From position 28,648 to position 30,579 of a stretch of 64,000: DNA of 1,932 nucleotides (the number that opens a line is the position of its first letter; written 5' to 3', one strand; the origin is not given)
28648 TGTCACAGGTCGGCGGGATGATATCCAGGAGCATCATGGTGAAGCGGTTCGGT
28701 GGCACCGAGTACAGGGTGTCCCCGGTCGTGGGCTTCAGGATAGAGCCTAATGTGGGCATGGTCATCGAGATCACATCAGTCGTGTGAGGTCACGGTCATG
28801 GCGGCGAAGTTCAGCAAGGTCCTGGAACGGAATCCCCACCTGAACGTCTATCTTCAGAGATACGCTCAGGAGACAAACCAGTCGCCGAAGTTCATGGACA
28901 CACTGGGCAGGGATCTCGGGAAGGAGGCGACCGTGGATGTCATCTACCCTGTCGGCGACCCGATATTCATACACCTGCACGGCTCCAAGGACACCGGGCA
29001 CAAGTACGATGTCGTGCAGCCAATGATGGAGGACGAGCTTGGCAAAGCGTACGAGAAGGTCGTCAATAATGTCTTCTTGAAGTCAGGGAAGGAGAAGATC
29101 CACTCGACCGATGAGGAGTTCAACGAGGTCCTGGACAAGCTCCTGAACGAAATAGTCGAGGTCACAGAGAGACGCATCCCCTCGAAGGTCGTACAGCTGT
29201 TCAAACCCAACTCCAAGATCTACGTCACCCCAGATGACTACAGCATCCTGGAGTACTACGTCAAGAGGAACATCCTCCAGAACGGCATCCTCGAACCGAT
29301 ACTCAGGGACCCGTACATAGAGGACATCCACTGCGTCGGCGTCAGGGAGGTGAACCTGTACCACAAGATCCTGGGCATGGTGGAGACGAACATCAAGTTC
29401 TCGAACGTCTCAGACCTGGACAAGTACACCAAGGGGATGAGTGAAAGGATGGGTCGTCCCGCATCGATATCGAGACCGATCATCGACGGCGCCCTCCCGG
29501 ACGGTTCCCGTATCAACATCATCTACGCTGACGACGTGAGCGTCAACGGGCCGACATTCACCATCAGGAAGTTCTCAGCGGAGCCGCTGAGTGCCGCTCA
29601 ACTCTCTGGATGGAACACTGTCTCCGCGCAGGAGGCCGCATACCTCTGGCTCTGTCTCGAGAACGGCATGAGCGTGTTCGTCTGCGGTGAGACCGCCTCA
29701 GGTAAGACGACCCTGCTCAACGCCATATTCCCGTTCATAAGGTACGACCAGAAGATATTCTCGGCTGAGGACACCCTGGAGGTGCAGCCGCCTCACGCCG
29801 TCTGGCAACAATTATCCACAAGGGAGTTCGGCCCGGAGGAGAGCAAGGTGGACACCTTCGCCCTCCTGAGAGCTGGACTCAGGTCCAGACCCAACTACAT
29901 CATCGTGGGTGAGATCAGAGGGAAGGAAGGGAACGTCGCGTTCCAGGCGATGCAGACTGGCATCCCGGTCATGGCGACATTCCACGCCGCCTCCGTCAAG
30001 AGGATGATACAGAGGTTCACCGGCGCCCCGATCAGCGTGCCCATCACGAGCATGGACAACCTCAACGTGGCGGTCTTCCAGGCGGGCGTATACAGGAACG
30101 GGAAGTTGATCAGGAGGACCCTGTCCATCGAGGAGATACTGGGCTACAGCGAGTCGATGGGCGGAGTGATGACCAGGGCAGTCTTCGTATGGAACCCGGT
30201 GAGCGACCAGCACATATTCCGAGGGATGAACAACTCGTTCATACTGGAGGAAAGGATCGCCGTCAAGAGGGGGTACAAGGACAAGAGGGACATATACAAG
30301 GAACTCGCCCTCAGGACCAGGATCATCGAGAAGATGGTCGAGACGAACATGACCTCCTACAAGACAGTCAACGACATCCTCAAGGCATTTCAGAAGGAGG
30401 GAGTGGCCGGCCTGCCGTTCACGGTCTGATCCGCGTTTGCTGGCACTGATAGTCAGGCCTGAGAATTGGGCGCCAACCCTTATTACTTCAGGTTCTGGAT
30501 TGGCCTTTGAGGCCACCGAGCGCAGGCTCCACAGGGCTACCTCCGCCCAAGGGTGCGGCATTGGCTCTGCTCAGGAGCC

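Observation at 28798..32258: Two tandem FlaI/ArlI ATPase paralogues inside one archaellum operon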

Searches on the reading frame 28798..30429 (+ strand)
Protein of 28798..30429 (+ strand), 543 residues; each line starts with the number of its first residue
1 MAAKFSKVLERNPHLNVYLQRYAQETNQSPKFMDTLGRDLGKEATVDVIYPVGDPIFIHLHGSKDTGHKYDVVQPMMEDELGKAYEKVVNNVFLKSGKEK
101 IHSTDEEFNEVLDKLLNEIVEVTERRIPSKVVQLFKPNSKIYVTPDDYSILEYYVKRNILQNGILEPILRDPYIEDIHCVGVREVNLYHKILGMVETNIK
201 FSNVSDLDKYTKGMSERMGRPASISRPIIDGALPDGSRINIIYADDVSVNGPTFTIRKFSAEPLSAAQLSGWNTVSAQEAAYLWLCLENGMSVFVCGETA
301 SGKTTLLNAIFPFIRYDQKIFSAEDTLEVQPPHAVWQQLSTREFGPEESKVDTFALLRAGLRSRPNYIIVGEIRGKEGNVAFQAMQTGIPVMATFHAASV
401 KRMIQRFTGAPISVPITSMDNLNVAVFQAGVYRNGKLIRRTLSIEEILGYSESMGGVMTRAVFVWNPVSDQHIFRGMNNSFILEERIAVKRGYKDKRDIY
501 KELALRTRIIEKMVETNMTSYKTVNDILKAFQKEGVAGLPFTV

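Call 5: search_protein_families(library=pfam, proteins=[window:28798-30429:+], max_evalue=0.01)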
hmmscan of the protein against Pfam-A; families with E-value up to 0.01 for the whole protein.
window:28798-30429:+ (543 aa): 2 families
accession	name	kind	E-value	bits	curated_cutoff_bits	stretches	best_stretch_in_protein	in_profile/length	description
PF00437.27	T2SSE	-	3.4e-29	102.1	24.9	1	225-408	69-256/370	Type II/IV secretion system protein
PF13191.12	AAA_16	-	0.0054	17.7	32.6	1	291-343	25-77/167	AAA ATPase domain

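Call 6: find_homologous_proteins(query=window:28798-30429:+)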
Query window:28798-30429:+ (543 aa): 7992 proteins with E <= 0.001 among 8000 candidates; the best 120 are listed.
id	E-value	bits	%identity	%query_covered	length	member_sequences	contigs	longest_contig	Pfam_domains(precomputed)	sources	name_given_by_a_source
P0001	0.0e+0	1219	99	100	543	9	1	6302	PF00437.27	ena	-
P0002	0.0e+0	1167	94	100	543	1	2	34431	PF00437.27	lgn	-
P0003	0.0e+0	1135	91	100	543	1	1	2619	PF00437.27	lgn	-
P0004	0.0e+0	1133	91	100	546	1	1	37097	PF00437.27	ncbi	-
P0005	0.0e+0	1119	90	100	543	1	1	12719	PF00437.27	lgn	-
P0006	0.0e+0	1114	89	100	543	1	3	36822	PF00437.27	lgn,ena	-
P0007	0.0e+0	1092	86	100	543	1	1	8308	PF00437.27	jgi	jgi:flagellar protein FlaI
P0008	0.0e+0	1091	86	100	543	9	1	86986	PF00437.27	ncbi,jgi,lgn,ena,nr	ncbi:MAG: type II/IV secretion system ATPase subunit [Candidatus Thermoplasmatota archaeon]|nr:type 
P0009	0.0e+0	1082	85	100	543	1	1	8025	PF00437.27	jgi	-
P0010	0.0e+0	1081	86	100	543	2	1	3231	PF00437.27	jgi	-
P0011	0.0e+0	1066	84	100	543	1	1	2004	PF00437.27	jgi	jgi:flagellar protein FlaI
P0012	0.0e+0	1062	84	100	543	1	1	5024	PF00437.27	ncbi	-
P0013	0.0e+0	1061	84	100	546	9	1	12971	PF00437.27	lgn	-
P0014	0.0e+0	1057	83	100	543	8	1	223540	PF00437.27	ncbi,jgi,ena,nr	ncbi:MAG: type II/IV secretion system ATPase subunit [Thermoplasmata archaeon]|nr:type II/IV secreti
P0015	0.0e+0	1057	83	100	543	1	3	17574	PF00437.27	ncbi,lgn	-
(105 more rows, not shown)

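Call 7: search_protein_families(library=ncbifam, proteins=[window:28798-30429:+], max_evalue=0.001)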
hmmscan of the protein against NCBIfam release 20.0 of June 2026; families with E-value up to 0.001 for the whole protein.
window:28798-30429:+ (543 aa): 18 families
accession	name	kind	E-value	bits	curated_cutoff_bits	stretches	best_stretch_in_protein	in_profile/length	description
NF058587.1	archaellum_moto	equivalog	4.2e-218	725.3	550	1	17-541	2-527/527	archaellum flagellar ATPase motor FlaI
NF053672.1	bindosome_BasE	exception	1.6e-45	155.8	1000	1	152-528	129-504/512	bindosome assembly system ATPase subunit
TIGR03819.1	heli_sec_ATPase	hypoth_equivalog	6.3e-36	124.3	373.15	1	147-406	37-296/340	TadA family conjugal transfer-associated ATPase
TIGR02788.1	VirB11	equivalog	5.1e-27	94.7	249.95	1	172-407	5-262/308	P-type DNA transfer ATPase VirB11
TIGR02782.1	TrbB_P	equivalog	3.8e-23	82.2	304.55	1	186-408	33-253/303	P-type conjugative transfer ATPase TrbB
NF010469.0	PRK13894.1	subfamily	2.6e-20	73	508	1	185-408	45-265/320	conjugal transfer ATPase TrbB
NF041000.1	ATPase_ComGA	equivalog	3.1e-18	65.8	300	1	284-409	123-244/267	competence type IV pilus ATPase ComGA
NF010407.0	PRK13833.1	subfamily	6.1e-18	65.3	499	1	225-407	80-259/323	conjugal transfer protein TrbB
NF010475.0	PRK13900.1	equivalog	6.9e-18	64.8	389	1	287-404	157-276/333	type IV secretion system ATPase VirB11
TIGR01420.1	pilT_fam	subfamily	1e-14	54.6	319.1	1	289-408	122-240/343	PilT/PilU family type 4a pilus ATPase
NF010425.0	PRK13851.1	equivalog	1.2e-14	54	461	1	280-399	152-272/344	type IV secretion system protein VirB11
TIGR02525.1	plasmid_TraJ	equivalog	4.2e-12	45.7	368.3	1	288-408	148-270/372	plasmid transfer ATPase TraJ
NF007755.0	PRK10436.1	equivalog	4.8e-12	45.3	617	1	288-413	218-338/465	type II secretion system protein GspE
TIGR02538.1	type_IV_pilB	equivalog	4.8e-11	42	675.65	1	289-410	316-432/564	type IV-A pilus assembly ATPase PilB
TIGR02533.1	type_II_gspE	equivalog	3.6e-10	39.1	630.25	1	293-407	246-356/486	type II secretion system ATPase GspE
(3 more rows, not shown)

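Call 10: find_related_loci(query=window:28798-30429:+, collection=genome_contigs, flank=10000)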
Query window:28798-30429:+ (543 aa) in genome_contigs; peptide patterns used: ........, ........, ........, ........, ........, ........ (x = any residue, [..] = any of these).
286 stretches matched a pattern; 242 encode a relative of the query (tblastn E <= 1e-3); the best 80 are kept; 79 distinct loci.
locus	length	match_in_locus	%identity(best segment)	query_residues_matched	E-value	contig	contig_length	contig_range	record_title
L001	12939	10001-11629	86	1-543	0e+0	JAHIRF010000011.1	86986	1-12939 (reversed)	MAG: Thermoplasmatota archaeon isolate MM_PC_MetaG.mb.116 MM_PC_MetaG.mb.116_k141_1760536, whole genome shotgun sequence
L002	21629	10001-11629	86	1-543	0e+0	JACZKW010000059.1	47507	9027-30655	MAG: Thermoplasmata archaeon isolate MAG55 euryarchaeota_1_contig_633697, whole genome shotgun sequence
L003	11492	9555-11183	83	1-543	0e+0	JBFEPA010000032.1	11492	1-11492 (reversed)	MAG: Thermoplasmata archaeon isolate Mix_mud04.2021.02.60 k141_904382_length_11492_cov_16.1306, whole genome shotgun seq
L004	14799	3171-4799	82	1-543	0e+0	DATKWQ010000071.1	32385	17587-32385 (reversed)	MAG TPA_asm: Thermoplasmata archaeon isolate SMAG_U14167 k141_4099264, whole genome shotgun sequence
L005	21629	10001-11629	82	1-543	0e+0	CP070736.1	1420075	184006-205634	MAG: Methanobacteriota archaeon isolate bin4 chromosome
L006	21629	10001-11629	82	1-543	0e+0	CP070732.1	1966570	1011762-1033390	MAG: Methanobacteriota archaeon isolate bin41 chromosome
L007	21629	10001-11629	81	1-543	0e+0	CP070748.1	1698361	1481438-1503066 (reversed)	MAG: Methanobacteriota archaeon isolate bin352 chromosome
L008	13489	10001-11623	82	3-543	0e+0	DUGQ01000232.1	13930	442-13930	TPA_asm: Thermoplasmata archaeon isolate UBA10834 contig_23454, whole genome shotgun sequence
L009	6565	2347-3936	77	1-534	0e+0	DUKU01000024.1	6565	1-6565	MAG TPA_asm: Thermoplasmata archaeon isolate UBA9653 contig_15183, whole genome shotgun sequence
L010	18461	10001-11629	99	1-543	0e+0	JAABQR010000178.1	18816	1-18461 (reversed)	MAG: Methanobacteriota archaeon isolate S06.Bin063 Scaffold_6, whole genome shotgun sequence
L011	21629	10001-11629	83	1-543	0e+0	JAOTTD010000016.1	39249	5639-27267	MAG: Thermoplasmata archaeon isolate 13_Jan_SF_Bin61 13_Jan_SF_Bin61_scaffold_65_c1, whole genome shotgun sequence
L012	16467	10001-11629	62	1-541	0e+0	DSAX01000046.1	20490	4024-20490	MAG TPA_asm: Methanobacteriota archaeon isolate SpSt-1159 Ga0129302_1001079, whole genome shotgun sequence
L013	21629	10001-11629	86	1-543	0e+0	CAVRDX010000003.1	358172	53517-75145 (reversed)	MAG: uncultured Thermoplasmata archaeon isolate MFD04716.bin.2.147 genome assembly, contig: contig_36529, whole genome s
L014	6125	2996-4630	59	1-543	0e+0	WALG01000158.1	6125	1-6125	MAG: DHVE2 group archaeon isolate S014_41 k151_76473, whole genome shotgun sequence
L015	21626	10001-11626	79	2-543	0e+0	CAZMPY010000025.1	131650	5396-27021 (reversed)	MAG TPA_asm: uncultured Thermoplasmata archaeon isolate binchicken_co255_206 genome assembly, contig: k141_3792495, whol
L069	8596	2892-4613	46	2-543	6e-171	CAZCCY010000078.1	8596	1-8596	MAG TPA_asm: uncultured Methanosarcinales archaeon isolate SRP216583_co2_137 genome assembly, contig: NODE_6980_length_8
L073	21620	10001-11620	47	9-543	1e-166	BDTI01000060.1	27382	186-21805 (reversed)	Archaeon BMS3Abin16 DNA, contig: NODE_4, whole genome shotgun sequence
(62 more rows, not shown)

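Call 24: search_solved_structures(query=window:28798-30429:+, show_alignments=2, max_evalue=1e-10)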
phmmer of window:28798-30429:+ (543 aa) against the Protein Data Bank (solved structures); distinct sequences matched with E-value up to 1e-10: 9.
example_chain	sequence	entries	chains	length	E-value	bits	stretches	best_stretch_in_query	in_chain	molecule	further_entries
4ii7_A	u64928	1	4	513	2.5e-112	379.2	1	44-531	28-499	FlaI ATPase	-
4ihq_A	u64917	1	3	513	1.6e-111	376.5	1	44-531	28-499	FlaI ATPase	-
2oap_1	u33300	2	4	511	4.5e-80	272.8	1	118-533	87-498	Type II secretion system protein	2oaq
8rkd_E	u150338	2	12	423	5.7e-35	124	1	155-468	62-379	Pilus assembly ATPase CpaF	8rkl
8rjf_A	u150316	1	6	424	5.7e-35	124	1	155-468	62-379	Pilus assembly ATPase CpaF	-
9e24_A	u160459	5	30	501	8.8e-35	123.4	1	154-468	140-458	CpaF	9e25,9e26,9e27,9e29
6bge_A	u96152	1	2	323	8e-14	54.2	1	225-407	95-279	VirB11-like protein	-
1g6o_A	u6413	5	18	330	8.4e-14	54.2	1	225-407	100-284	CAG-ALPHA | virB11 homolog | Cag-alfa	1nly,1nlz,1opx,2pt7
2gza_A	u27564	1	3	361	1.2e-11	47.1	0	218-402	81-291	Type IV secretion system protein VirB11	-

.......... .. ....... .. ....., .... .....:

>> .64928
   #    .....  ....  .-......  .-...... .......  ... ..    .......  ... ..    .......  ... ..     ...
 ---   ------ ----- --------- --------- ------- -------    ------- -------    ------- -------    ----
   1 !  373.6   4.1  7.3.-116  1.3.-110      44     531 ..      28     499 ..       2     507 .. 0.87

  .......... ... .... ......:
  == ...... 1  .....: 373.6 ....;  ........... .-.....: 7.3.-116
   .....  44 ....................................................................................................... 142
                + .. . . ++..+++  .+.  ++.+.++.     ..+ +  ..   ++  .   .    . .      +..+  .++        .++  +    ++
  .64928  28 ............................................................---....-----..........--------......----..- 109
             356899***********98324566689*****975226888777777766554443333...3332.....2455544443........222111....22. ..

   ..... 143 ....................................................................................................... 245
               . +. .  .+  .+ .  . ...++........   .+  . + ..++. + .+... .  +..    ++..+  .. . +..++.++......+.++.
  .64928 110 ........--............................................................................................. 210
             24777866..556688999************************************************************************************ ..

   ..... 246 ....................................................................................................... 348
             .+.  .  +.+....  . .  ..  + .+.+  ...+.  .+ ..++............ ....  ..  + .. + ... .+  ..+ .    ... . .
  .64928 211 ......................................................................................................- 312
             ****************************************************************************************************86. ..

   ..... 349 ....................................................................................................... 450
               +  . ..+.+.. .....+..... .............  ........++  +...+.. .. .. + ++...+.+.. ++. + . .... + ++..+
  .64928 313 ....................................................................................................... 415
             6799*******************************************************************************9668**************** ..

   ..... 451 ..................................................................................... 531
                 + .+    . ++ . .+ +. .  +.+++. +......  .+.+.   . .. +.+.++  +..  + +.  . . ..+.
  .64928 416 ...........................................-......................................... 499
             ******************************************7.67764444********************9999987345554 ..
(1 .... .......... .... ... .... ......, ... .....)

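Call 59: search_protein_representatives(protein=window:28798-30429:+)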
Query: 543 residues. Proteins with E-value up to 0.001 (for the whole library): 15672; up to 1e-10: 5653; up to 1e-30: 1069. The best 150 are listed.
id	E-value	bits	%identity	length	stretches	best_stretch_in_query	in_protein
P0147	1.1e-179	614.7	53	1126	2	4-387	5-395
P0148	8.6e-172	588.7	49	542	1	7-542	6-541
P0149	1.2e-168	578.3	52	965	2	4-387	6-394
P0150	5.4e-165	566.3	46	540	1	3-541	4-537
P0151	1.9e-154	531.4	48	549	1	8-542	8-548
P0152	1.1e-153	528.9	47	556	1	5-535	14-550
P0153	1.1e-144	499.3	47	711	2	4-387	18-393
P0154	1.2e-144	499.1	43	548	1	9-540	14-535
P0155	2.0e-144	498.4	47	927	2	7-405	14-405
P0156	1.2e-143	495.8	45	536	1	7-537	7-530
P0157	2.5e-143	494.8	46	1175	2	10-387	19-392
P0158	1.4e-141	489.0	46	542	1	8-525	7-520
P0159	2.4e-140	484.9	46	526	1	10-542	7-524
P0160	1.4e-138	479.1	46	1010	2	301-543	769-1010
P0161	2.2e-137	475.1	42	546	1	8-542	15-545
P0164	6.0e-135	467.1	46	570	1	7-536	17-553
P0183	6.0e-114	397.8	41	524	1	36-533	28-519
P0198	3.4e-84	299.7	47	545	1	201-536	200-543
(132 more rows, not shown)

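Call 64: predict_structure(alignment_id=A2)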
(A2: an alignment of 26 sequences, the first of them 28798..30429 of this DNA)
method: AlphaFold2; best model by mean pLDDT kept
length: 543 residues; sequences in the alignment: 26
mean_pLDDT: 74.6   pTM: 0.65
mean pLDDT of the five models: 74.6, 69.0, 68.7, 66.9, 65.6
residues with pLDDT >= 90: 117; 70-90: 219; 50-70: 159; < 50: 48
segments of 3 or more residues with pLDDT < 50: 183-185, 325-329, 331-346, 348-351, 421-438
pLDDT, mean of each block of 10 residues (from residue 1): 79 91 90 73 81 89 83 90 92 88 86 92 70 59 89 91 86 68 54 71 82 80 69 69 66 68 74 79 90 70 73 79 51 42 44 54 55 58 67 67 54 59 44 47 78 73 78 83 89 92 96 86 90 94 89
secondary structure, 60 per line:
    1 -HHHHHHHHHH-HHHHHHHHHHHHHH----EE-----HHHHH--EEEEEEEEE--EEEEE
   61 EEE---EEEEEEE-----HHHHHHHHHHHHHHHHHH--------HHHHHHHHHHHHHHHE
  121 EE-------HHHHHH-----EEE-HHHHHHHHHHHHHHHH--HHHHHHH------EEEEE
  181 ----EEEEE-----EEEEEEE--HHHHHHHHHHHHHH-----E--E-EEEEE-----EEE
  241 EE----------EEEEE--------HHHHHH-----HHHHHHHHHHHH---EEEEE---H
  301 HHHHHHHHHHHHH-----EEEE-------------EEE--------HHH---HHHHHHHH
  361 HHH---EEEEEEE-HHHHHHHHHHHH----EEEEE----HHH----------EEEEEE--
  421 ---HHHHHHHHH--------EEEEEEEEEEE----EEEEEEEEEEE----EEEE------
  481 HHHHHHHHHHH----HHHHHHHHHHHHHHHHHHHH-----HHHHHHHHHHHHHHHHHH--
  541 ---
elements in order: H2-11 H13-26 H38-42 E45-53 E56-63 E67-73 H79-96 H105-119 E120-122 H130-135 E141-143 H145-160 H163-169 E176-180 E185-189 E195-201 H204-217 E228-232 E238-242 E253-257 H266-271 H277-288 E292-296 H300-313 E319-322 E336-338 H353-363 E367-373 H375-386 E391-395 E413-418 H424-432 E441-451 E456-466 E471-474 H481-491 H496-515 H521-538

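Call 70: fold_search(model_id=the predicted structure, library=pdb)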
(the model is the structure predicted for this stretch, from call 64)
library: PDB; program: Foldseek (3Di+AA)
matches with E <= 10: 995; with E <= 0.001: 79
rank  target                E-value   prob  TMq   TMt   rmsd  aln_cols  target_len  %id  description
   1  4ihq_A                1.5e-43  1.00  0.51  0.53   9.0       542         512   37  Archaellum Assembly ATPase FlaI bound to ADP (released 2013-03-06)
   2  4ii7_C                1.3e-42  1.00  0.53  0.56   8.6       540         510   37  Archaellum Assembly ATPase FlaI (released 2013-03-06)
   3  4ii7_D                1.3e-42  1.00  0.46  0.49   9.9       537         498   36  Archaellum Assembly ATPase FlaI (released 2013-03-06)
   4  4ihq_C                3.0e-42  1.00  0.56  0.58   8.4       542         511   36  Archaellum Assembly ATPase FlaI bound to ADP (released 2013-03-06)
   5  4ii7_B                4.7e-42  1.00  0.48  0.52   9.4       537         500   36  Archaellum Assembly ATPase FlaI (released 2013-03-06)
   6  4ii7_A                6.0e-41  1.00  0.52  0.55   8.7       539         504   36  Archaellum Assembly ATPase FlaI (released 2013-03-06)
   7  2oap_2                5.9e-36  1.00  0.62  0.67   7.5       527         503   30  Crystal structure of the archaeal secretion ATPase GspE in complex with AMP-PNP (released 2007-02-13)
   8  2oap_1                1.3e-35  1.00  0.46  0.49  10.4       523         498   30  Crystal structure of the archaeal secretion ATPase GspE in complex with AMP-PNP (released 2007-02-13)
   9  8rjf_A                7.4e-24  1.00  0.42  0.50   8.9       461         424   24  TadA/CpaF with ADP (released 2024-08-14)
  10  8rkd_A                3.0e-22  1.00  0.40  0.48   9.1       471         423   24  TadA/CpaF with AMPPNP (released 2024-08-14)
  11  8rkd_B                5.0e-22  1.00  0.41  0.51   8.6       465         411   23  TadA/CpaF with AMPPNP (released 2024-08-14)
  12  9e24_A                3.1e-21  1.00  0.50  0.61   6.8       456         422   24  Closed structure of CpaF without nucleotides (Apo dataset) (released 2025-04-23)
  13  3jc8_Ba               4.2e-14  1.00  0.34  0.40  14.2       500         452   16  Architectural model of the type IVa pilus machine in a piliated state (released 2016-03-16)
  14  2pt7_B                5.6e-14  1.00  0.32  0.51  10.8       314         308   22  Crystal structure of Cag VirB11 (HP0525) and an inhibitory protein (HP1451) (released 2007-11-13)
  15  1g6o_A                3.3e-13  1.00  0.31  0.47   8.7       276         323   23  CRYSTAL STRUCTURE OF THE HELICOBACTER PYLORI ATPASE, HP0525, IN COMPLEX WITH ADP (released 2001-01-24)
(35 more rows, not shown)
